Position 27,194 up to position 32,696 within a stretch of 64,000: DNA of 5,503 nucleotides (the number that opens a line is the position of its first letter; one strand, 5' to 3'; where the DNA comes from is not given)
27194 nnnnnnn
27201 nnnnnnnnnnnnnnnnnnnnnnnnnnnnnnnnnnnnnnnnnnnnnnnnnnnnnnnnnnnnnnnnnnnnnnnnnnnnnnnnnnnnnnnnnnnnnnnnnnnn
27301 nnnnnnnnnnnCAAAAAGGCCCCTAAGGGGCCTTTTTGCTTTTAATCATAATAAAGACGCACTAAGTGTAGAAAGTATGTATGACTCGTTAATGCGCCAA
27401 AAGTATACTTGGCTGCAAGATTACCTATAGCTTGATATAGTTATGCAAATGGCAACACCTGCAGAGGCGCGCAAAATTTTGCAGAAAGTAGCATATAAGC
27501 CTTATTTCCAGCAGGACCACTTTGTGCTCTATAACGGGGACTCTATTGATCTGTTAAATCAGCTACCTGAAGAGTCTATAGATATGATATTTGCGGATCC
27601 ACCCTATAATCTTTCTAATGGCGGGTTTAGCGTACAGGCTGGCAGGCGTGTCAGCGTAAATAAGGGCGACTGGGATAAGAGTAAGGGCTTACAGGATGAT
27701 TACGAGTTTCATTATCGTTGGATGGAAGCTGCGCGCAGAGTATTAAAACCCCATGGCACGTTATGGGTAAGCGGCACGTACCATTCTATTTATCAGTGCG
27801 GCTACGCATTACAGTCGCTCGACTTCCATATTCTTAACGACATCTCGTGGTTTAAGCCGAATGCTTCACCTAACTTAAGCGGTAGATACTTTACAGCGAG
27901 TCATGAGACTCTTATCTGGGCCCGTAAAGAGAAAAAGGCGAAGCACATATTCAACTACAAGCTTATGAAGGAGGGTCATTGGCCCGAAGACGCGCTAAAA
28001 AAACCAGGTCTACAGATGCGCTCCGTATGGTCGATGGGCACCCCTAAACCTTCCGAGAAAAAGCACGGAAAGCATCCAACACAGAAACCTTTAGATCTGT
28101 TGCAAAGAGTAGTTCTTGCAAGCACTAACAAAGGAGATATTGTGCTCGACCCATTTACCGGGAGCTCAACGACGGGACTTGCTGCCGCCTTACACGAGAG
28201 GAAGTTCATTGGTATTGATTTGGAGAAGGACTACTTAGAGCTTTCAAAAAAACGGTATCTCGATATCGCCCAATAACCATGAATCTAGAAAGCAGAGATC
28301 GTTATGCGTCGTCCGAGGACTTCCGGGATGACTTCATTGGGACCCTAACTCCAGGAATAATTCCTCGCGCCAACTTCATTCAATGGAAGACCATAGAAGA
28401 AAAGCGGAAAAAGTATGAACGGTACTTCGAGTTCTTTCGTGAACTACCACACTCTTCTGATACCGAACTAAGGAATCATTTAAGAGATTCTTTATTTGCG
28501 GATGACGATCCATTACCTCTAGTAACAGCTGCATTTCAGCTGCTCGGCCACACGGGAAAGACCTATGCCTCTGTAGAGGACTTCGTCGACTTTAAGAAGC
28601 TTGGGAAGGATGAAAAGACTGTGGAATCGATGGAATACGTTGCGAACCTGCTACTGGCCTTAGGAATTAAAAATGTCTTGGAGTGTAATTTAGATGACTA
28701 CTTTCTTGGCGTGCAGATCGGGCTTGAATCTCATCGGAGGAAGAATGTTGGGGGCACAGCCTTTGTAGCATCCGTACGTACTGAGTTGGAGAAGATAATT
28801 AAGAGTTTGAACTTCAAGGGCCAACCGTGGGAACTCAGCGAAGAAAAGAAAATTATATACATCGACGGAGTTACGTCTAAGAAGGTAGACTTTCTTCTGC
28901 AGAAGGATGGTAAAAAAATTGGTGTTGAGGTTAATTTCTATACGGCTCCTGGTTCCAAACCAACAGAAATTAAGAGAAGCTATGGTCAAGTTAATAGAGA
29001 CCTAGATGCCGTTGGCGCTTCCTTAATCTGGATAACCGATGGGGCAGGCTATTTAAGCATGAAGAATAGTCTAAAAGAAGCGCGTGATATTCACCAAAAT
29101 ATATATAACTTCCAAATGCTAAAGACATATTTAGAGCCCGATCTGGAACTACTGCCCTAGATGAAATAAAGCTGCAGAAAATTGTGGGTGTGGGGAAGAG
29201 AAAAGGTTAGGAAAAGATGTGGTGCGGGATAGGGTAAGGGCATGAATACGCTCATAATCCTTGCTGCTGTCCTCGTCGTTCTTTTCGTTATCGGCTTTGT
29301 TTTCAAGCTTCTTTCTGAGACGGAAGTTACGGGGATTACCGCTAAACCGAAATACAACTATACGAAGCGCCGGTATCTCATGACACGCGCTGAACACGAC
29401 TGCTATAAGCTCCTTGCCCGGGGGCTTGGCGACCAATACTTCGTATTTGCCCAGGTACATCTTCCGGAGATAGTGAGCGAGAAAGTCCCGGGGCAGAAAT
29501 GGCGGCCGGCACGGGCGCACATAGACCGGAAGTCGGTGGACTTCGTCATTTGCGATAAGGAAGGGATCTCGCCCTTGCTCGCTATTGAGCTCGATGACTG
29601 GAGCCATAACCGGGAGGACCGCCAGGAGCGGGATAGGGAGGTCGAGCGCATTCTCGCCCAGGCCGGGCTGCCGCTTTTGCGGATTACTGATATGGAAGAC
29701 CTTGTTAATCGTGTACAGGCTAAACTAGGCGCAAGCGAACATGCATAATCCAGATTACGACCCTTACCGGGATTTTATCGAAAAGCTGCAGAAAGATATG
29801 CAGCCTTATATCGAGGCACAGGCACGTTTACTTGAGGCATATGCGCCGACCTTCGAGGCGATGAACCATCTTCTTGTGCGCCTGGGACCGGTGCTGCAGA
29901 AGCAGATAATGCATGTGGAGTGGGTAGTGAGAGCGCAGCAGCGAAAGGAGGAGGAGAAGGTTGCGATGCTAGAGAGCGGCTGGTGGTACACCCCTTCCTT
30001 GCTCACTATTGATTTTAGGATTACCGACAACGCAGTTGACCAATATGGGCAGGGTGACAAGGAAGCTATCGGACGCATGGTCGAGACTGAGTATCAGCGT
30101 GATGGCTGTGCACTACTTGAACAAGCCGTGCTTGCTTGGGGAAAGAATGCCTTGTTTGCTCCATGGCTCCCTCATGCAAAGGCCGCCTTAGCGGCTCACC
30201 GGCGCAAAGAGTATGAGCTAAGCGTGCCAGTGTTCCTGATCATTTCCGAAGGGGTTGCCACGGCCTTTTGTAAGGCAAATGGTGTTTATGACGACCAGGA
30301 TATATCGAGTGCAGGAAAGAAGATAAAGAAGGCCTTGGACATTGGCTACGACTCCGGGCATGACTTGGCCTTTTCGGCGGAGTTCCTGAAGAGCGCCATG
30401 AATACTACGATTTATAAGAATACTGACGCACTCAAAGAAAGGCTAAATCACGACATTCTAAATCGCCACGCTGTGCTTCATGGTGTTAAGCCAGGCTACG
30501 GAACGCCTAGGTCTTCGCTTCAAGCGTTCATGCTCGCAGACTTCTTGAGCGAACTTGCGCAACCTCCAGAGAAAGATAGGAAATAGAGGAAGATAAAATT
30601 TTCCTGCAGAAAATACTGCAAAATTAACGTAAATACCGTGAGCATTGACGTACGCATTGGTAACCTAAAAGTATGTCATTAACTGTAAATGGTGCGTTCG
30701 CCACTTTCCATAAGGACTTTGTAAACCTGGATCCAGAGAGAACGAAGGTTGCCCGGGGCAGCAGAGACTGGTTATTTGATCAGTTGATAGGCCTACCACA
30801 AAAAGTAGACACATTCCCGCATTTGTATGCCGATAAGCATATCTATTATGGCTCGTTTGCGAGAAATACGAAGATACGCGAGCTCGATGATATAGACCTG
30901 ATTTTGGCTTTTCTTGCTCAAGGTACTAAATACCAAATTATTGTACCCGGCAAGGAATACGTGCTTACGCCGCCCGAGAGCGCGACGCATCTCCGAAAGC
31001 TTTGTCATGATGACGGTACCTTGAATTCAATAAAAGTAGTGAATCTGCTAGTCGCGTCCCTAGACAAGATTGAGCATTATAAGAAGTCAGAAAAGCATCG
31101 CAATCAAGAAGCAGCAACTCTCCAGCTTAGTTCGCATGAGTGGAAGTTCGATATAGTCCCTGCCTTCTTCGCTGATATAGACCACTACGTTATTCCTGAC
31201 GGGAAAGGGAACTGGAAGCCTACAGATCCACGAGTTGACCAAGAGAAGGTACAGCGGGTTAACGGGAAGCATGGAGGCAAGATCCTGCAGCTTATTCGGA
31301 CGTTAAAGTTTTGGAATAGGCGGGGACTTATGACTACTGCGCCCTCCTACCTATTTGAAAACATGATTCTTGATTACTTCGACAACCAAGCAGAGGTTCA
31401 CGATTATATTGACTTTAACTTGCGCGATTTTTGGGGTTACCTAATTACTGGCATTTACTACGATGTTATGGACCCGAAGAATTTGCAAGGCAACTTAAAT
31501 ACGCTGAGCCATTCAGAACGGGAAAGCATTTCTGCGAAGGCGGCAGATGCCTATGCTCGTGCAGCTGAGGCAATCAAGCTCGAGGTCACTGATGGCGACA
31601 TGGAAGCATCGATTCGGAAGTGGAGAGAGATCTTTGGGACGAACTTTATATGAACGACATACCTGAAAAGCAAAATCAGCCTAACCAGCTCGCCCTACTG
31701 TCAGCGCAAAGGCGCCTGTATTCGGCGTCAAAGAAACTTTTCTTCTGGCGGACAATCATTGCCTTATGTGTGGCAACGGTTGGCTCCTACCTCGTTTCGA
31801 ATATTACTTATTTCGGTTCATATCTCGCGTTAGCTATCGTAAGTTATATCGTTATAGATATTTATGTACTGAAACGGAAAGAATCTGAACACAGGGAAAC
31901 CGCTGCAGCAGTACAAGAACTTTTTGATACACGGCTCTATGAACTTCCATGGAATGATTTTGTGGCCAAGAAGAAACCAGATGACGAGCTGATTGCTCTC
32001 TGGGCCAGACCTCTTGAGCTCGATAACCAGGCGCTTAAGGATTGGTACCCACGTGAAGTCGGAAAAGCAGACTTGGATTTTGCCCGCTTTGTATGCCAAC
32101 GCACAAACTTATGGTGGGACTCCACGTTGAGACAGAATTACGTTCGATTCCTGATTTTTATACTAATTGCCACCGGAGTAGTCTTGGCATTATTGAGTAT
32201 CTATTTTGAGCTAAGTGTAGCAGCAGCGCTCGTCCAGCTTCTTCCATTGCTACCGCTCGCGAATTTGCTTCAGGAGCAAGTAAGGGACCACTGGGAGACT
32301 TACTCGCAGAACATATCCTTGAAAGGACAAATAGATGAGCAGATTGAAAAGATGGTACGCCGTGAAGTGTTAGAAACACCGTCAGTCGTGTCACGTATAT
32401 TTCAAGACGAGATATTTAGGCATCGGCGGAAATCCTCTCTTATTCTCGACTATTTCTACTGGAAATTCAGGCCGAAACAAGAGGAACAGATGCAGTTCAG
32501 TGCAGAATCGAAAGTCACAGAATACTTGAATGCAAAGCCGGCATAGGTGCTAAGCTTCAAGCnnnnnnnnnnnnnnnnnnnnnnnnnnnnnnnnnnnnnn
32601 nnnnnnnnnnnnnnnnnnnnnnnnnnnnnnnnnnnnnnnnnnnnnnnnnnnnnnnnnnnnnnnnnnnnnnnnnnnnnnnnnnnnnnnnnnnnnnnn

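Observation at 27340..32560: Lower-GC defence island inserted between rpoD and sppA with no visible mobility genes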

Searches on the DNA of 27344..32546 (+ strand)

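Call 53: search_dna_similar(query=window:27344-32546:+, collection=plasmids, mode=distant, max_rows=10)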
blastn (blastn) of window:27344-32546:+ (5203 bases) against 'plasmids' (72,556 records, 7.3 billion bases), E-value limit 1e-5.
No match.

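Call 54: search_dna_similar(query=window:27344-32546:+, collection=phages, mode=distant, max_rows=10)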
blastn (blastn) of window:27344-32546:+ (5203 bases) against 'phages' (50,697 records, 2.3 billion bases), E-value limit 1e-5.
Records with a match: 1; places in all: 1; records where one place covers at least 80% of the query: 0.
Best place of each record, by identity: 60-80% 1.
By first word of the organism name: Bacteriophage 1.
By host as written in the record: - 1.
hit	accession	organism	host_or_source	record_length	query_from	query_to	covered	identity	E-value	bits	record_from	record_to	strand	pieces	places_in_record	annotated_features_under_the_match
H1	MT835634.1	Bacteriophage sp.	human fecal samples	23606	3864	4025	3%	71.1%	4e-8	69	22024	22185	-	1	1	record has no annotation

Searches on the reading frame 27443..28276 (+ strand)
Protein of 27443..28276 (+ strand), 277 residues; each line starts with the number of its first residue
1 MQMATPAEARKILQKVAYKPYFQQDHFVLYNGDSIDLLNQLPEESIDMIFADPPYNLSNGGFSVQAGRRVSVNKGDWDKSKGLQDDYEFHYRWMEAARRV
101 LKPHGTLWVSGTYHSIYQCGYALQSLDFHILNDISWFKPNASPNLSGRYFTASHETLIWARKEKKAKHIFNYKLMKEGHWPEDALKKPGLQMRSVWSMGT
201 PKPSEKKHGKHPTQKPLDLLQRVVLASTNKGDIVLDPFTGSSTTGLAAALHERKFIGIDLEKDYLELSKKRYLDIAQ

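Call 3: search_protein_families(library=pfam, proteins=[window:27443-28276:+], max_evalue=0.01)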
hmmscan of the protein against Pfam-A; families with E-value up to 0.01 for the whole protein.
window:27443-28276:+ (277 aa): 5 families
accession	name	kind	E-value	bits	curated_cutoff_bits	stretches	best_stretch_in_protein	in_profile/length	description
PF01555.25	N6_N4_Mtase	-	2e-59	201.7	26.7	1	46-270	1-221/221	DNA methylase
PF13847.12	Methyltransf_31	-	0.00013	22.2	27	0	229-271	2-47/145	Methyltransferase domain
PF03602.21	Cons_hypoth95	-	0.0003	20.9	24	0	9-58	76-126/182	Conserved hypothetical protein 95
PF01170.24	UPF0020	-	0.0032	17.6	22.3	0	224-258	22-56/197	RMKL-like, methyltransferase domain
PF02086.21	MethyltransfD12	-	0.0043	17.3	22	0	227-269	19-59/253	D12 class N6 adenine-specific DNA methyltransferase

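Call 4: search_protein_families(library=padloc, proteins=[window:27443-28276:+], max_evalue=0.01)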
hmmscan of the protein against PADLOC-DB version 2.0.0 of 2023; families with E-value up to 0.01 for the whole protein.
window:27443-28276:+ (277 aa): 78 families (the best 25 are shown)
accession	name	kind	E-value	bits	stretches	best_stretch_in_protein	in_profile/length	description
PDLC03371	MTase_II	-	1.2e-98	327.8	1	19-274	3-254/260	Type II methyltransferase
PDLC03216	MTase_II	-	3.9e-78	261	1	28-272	13-255/364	Type II methyltransferase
PDLC03738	oMTase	-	3.6e-73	244.4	1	29-274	23-267/376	orphan methyltransferase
PDLC03302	MTase_II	-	1e-59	200.9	1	29-276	7-264/626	Type II methyltransferase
PDLC03299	MTase_II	-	1.2e-47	160.9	1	20-272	8-257/296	Type II methyltransferase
PDLC03387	MTase_II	-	6.1e-36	122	2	119-273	131-276/289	Type II methyltransferase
PDLC03320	MTase_II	-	6.7e-33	112.1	1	7-274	13-276/289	Type II methyltransferase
PDLC03279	MTase_II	-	1.7e-30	103.9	1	29-272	359-584/587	Type II methyltransferase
PDLC03265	MTase_II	-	2.7e-29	100.7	2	202-271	258-327/333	Type II methyltransferase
PDLC03353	MTase_II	-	3.8e-29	100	1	19-272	2-250/260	Type II methyltransferase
PDLC03339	MTase_II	-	2.2e-28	97.1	2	161-271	161-270/399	Type II methyltransferase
PDLC03238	MTase_II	-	3e-27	93.7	1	13-261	110-354/428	Type II methyltransferase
PDLC03300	MTase_II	-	6.4e-27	92.4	1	28-274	13-278/302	Type II methyltransferase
PDLC03230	MTase_II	-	5.2e-25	86.5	1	23-268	32-278/360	Type II methyltransferase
PDLC03305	MTase_II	-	2.1e-24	84.6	2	208-275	180-245/513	Type II methyltransferase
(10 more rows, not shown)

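Call 30: search_protein_families(library=ncbifam, proteins=[window:27443-28276:+], max_evalue=0.01)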
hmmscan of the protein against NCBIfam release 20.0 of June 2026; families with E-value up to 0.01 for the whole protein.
window:27443-28276:+ (277 aa): 4 families
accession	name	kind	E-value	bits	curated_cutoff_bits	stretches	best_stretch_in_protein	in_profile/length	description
NF050803.1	DnaMtaseCcrMCaul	equivalog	8.2e-75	251.9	830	1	29-274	6-249/350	adenine-specific DNA-methyltransferase CcrM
NF008572.0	PRK11524.1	equivalog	3.6e-37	128.1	292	2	195-272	179-256/294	adenine-specific DNA-methyltransferase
NF010253.0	PRK13699.1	subfamily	1.4e-19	70.7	244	2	210-272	143-205/226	DNA methyltransferase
TIGR01177.1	TIGR01177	hypoth_equivalog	1.3e-05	24.7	316.55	0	223-263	175-215/330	TIGR01177 family methyltransferase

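Call 86: search_protein_families(library=phrogs, proteins=[window:27443-28276:+], max_evalue=0.001)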
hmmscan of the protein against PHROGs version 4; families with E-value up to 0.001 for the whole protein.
window:27443-28276:+ (277 aa): 12 families
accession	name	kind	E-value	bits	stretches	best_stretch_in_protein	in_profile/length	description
phrog_67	-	other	2e-68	233.2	1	17-272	114-343/743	DNA methyltransferase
phrog_498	-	other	1.3e-31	110.9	1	24-273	199-421/633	DNA methyltransferase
phrog_3008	-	other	1.7e-23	84.2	1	193-274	139-213/244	DNA methyltransferase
phrog_18293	-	other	2.4e-19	70.4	1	204-271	39-106/119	methyltransferase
phrog_6025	-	other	6.1e-14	53.1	1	23-145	8-117/192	DNA methyltransferase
phrog_23085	-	unknown function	1.2e-13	51.9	1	194-275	27-108/138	-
phrog_6952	-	other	1.4e-13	52.1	1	203-271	106-174/181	DNA methyltransferase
phrog_23148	-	unknown function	5.7e-10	40.5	1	207-271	81-145/165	-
phrog_12517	-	unknown function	9e-10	39.2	1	230-273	105-148/316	-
phrog_8769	-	other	9.3e-09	36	1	222-271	4-52/71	methyltransferase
phrog_16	-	DNA, RNA and nucleotide metabolism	9.3e-09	35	1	172-270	838-907/986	DNA helicase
phrog_12862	-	unknown function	7e-05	23.7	1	28-58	4-34/149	-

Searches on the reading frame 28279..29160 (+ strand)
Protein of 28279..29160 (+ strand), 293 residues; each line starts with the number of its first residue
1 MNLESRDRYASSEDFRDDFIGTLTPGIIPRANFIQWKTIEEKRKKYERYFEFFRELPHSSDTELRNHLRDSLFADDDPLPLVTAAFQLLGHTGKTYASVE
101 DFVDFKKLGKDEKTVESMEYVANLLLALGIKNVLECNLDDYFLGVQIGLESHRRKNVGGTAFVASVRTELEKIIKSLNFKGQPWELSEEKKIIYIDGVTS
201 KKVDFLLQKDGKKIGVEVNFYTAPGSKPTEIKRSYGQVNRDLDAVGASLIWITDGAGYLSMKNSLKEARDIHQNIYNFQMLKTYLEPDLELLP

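Call 3: search_protein_families(library=pfam, proteins=[window:28279-29160:+], max_evalue=0.01)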
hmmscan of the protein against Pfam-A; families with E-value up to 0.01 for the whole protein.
window:28279-29160:+ (293 aa): 2 families
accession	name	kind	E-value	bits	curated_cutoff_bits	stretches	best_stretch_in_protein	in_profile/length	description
PF04556.18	DpnII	-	1e-39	137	23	1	17-283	3-273/278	DpnII restriction endonuclease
PF24447.1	RE_BanI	-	0.0011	18.5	28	1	180-265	222-309/338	Type II restriction enzyme BanI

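Call 4: search_protein_families(library=padloc, proteins=[window:28279-29160:+], max_evalue=0.01)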
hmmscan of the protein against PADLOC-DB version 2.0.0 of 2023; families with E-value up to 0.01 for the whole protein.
window:28279-29160:+ (293 aa): 2 families
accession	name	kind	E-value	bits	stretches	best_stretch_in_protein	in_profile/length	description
PDLC03548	REase_II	-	5.4e-32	109.3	1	17-283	8-281/290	Type II restriction enzyme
PDLC03569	REase_II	-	4.2e-10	38.1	1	101-285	8-199/205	Type II restriction enzyme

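Call 30: search_protein_families(library=ncbifam, proteins=[window:28279-29160:+], max_evalue=0.01)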
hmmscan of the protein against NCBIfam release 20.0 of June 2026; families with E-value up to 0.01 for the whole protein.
window:28279-29160:+ (293 aa): 0 families

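Call 44: search_solved_structures(query=window:28279-29160:+, max_evalue=0.01)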
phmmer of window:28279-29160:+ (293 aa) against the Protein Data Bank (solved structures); distinct sequences matched with E-value up to 0.01: 0.

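Call 86: search_protein_families(library=phrogs, proteins=[window:28279-29160:+], max_evalue=0.001)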
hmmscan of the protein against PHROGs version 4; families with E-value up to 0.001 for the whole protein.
window:28279-29160:+ (293 aa): 1 family
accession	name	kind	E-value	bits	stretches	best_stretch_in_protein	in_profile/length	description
phrog_26700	-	unknown function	2.9e-16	60.1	1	16-285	288-549/552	-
